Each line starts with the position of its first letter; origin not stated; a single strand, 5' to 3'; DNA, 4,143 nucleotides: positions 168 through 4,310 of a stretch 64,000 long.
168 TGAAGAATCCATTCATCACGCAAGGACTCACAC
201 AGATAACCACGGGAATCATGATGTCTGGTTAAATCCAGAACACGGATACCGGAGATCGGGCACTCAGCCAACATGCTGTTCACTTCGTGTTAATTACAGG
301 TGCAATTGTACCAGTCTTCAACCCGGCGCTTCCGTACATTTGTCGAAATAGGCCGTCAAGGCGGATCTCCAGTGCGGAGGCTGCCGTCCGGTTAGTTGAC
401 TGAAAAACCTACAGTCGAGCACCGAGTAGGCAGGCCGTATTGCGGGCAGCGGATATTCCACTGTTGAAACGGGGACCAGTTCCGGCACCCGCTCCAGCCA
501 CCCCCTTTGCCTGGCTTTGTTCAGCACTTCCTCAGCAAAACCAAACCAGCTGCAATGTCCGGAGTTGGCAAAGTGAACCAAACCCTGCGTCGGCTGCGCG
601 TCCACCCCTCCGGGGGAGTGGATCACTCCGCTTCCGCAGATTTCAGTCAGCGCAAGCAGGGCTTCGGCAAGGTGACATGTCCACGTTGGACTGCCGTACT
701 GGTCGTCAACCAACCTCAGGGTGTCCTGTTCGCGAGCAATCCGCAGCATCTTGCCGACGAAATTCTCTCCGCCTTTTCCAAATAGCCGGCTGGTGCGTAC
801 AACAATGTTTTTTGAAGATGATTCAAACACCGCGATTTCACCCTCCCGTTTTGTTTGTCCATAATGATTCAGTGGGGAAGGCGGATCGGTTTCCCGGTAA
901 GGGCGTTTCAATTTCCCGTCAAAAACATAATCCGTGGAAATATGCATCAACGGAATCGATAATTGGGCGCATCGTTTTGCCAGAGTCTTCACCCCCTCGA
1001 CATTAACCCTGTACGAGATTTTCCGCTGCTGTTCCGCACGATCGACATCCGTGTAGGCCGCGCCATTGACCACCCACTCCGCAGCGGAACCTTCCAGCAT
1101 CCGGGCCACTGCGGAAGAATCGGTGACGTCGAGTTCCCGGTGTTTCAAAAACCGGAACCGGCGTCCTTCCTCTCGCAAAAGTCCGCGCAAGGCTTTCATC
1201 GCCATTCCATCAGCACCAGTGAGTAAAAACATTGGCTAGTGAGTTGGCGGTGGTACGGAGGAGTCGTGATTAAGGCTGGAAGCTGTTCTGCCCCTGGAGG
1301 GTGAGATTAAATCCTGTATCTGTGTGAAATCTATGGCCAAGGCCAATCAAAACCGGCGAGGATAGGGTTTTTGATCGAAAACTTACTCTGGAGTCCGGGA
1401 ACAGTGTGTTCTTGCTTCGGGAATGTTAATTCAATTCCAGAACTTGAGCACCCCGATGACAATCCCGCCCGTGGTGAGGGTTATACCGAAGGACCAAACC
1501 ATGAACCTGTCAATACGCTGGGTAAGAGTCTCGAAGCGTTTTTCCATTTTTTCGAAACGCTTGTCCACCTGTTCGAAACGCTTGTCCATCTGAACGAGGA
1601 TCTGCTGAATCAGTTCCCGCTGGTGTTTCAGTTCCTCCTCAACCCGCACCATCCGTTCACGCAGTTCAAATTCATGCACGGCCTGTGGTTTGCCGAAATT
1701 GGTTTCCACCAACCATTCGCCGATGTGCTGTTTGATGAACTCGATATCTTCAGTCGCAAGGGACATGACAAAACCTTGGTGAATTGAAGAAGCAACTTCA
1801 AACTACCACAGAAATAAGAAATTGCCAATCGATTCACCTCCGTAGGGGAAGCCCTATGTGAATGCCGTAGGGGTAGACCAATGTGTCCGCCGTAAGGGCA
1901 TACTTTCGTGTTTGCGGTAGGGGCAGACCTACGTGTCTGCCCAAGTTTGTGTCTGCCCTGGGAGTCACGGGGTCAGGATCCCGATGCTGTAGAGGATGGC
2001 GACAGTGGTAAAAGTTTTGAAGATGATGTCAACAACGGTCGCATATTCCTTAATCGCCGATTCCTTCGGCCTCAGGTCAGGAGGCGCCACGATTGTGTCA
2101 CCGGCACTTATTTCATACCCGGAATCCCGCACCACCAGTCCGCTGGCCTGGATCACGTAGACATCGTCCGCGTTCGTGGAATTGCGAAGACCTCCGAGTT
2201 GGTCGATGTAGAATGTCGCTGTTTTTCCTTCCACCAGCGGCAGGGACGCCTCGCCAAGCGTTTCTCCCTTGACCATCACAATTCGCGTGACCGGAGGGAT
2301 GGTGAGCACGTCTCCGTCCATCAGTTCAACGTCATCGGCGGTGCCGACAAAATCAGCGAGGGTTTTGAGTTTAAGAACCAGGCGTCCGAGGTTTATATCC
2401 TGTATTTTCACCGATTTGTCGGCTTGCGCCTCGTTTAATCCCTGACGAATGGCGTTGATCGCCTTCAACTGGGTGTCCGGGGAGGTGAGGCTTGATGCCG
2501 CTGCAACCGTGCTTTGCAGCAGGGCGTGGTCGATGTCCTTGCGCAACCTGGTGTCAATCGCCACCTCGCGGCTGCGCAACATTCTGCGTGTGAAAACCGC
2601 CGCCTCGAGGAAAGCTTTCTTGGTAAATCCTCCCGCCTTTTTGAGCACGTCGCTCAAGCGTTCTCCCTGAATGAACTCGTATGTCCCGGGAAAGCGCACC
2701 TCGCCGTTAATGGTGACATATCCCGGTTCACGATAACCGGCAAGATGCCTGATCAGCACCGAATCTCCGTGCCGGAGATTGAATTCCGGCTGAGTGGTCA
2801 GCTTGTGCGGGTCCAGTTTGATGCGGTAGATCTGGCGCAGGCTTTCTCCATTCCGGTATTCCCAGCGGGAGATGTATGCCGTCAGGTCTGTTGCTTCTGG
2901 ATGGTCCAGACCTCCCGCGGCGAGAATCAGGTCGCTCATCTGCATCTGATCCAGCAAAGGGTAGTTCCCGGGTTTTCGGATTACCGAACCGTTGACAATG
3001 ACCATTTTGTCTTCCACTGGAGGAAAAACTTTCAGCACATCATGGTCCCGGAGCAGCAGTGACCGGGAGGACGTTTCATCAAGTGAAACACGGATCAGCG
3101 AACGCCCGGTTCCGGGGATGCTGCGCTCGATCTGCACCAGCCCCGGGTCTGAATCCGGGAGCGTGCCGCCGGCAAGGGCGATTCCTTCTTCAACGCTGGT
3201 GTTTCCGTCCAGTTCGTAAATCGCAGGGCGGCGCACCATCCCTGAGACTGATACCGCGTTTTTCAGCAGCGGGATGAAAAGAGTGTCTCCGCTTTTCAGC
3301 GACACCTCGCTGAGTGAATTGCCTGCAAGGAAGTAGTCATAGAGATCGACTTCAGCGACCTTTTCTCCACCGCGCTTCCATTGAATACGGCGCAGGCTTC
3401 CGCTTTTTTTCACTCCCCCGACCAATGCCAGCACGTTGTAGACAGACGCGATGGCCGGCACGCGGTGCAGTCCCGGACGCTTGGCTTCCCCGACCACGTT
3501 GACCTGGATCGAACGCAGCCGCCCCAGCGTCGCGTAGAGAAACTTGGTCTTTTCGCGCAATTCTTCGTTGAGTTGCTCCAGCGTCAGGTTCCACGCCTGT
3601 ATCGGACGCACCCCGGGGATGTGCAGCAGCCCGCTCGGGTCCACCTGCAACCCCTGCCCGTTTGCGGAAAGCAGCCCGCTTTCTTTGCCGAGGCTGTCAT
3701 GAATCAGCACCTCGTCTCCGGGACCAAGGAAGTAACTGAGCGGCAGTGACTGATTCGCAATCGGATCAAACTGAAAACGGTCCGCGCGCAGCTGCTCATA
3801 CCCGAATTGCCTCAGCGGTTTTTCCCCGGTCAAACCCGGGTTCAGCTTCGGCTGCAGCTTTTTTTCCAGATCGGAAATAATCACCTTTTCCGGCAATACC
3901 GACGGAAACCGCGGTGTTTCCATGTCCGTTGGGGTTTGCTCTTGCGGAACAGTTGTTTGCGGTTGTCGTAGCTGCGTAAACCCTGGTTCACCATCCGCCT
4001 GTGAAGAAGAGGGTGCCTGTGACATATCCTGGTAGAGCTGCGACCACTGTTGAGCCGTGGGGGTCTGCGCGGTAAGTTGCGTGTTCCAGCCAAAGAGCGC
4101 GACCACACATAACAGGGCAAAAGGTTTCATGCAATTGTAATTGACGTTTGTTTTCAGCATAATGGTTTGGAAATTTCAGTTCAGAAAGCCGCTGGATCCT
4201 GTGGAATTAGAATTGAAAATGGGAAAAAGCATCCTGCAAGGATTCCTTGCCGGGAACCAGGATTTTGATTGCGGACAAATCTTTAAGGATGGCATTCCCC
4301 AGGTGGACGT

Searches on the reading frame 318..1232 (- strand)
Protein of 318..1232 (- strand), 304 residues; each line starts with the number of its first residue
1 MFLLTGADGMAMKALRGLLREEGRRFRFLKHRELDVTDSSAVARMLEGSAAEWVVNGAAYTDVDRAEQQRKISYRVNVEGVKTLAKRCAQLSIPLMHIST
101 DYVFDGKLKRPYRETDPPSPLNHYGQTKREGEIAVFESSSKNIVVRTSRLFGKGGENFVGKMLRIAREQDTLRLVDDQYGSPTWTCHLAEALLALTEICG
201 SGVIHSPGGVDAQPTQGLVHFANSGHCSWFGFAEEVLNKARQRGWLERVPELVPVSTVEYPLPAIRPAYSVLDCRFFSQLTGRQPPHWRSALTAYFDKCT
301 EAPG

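Call 63: search_protein_families(library=pfam, proteins=[window:318-1232:-], max_evalue=0.001)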
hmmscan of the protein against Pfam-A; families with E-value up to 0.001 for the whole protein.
window:318-1232:- (304 aa): 6 families
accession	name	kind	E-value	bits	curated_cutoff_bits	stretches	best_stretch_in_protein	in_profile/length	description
PF04321.23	RmlD_sub_bind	-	1.8e-89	300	27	1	3-299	4-285/287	RmlD substrate binding domain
PF01370.27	Epimerase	-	2.4e-18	66.8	20.9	1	3-164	2-187/240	NAD dependent epimerase/dehydratase family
PF16363.11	GDP_Man_Dehyd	-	1.1e-09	38.7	27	1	30-153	55-183/332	GDP-mannose 4,6 dehydratase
PF01073.25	3Beta_HSD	-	9.2e-09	35.2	22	1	24-179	42-211/280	3-beta hydroxysteroid dehydrogenase/isomerase family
PF07993.18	NAD_binding_4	-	3.3e-07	30.2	20.1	1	51-152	89-209/258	Male sterility protein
PF02719.21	Polysacc_synt_2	-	1.4e-05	24.9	20.2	1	34-141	61-155/293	Polysaccharide biosynthesis protein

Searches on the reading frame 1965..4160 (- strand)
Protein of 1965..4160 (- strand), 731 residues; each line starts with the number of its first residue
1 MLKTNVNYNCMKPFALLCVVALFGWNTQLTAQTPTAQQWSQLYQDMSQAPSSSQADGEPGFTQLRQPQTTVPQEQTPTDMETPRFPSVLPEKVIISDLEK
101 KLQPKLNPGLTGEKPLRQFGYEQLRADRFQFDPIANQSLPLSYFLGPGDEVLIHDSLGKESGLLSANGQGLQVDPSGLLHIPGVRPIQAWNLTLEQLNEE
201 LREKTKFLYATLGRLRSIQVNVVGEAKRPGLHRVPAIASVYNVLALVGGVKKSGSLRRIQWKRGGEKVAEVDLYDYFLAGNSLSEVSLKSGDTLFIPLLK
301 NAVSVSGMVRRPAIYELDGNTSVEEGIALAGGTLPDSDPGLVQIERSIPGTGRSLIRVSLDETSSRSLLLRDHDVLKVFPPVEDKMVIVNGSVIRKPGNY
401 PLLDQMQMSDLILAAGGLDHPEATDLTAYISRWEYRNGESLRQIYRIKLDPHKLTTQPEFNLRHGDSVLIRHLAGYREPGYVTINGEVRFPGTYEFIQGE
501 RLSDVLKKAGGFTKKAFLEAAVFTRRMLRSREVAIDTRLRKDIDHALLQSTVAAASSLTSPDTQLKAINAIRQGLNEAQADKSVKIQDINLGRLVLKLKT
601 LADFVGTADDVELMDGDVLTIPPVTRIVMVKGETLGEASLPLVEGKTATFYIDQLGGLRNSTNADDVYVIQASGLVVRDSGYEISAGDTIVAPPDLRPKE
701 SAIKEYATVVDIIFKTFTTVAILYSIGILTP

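Call 3: search_protein_families(library=pfam, proteins=[window:1965-4160:-], max_evalue=0.1)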
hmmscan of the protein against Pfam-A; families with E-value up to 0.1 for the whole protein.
window:1965-4160:- (731 aa): 4 families
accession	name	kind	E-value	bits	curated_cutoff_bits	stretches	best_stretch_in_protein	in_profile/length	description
PF10531.15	SLBB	-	1.1e-35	121.6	27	4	303-354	2-50/55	SLBB domain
PF22461.2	SLBB_2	-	1.7e-22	79.7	27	4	482-538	3-58/79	SLBB domain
PF02563.21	Poly_export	-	6.5e-09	36.3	28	1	142-222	6-74/77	Polysaccharide biosynthesis/export protein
PF09976.15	TPR_21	-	0.013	15.7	25.5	1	15-64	15-65/193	Tetratricopeptide repeat-like domain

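Call 4: search_protein_families(library=ncbifam, proteins=[window:1965-4160:-], max_evalue=0.1)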
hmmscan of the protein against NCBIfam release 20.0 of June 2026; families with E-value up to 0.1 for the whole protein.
window:1965-4160:- (731 aa): 7 families
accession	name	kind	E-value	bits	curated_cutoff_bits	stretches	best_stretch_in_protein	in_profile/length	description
TIGR03028.1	EpsE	equivalog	2.9e-24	85.7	262.65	3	207-296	68-159/239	polysaccharide export protein EpsE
TIGR03027.2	pepcterm_export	equivalog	9.9e-15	54.6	180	1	142-297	2-165/169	XrtA/PEP-CTERM system exopolysaccharide export protein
NF011658.0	PRK15078.1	subfamily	3e-08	32.8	333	1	154-331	100-286/380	polysaccharide export protein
NF041843.1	EpsY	equivalog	1.4e-06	27.7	320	1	481-545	129-189/211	exopolysaccharide export protein EpsY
NF045978.1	ComEA_MAG0490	equivalog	0.0054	16.5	98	0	482-510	43-71/162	MAG0490 family ComEA-like DNA-binding protein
TIGR01959.1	nuoF_fam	equivalog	0.0076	14.7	558.65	0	303-337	237-272/410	NADH-quinone oxidoreductase subunit NuoF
NF053511.1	tRNA_U34_MnmM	equivalog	0.09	12.3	135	0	523-586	10-73/183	tRNA 5-(aminomethyl)-2-thiouridylate-methyltransferase MnmM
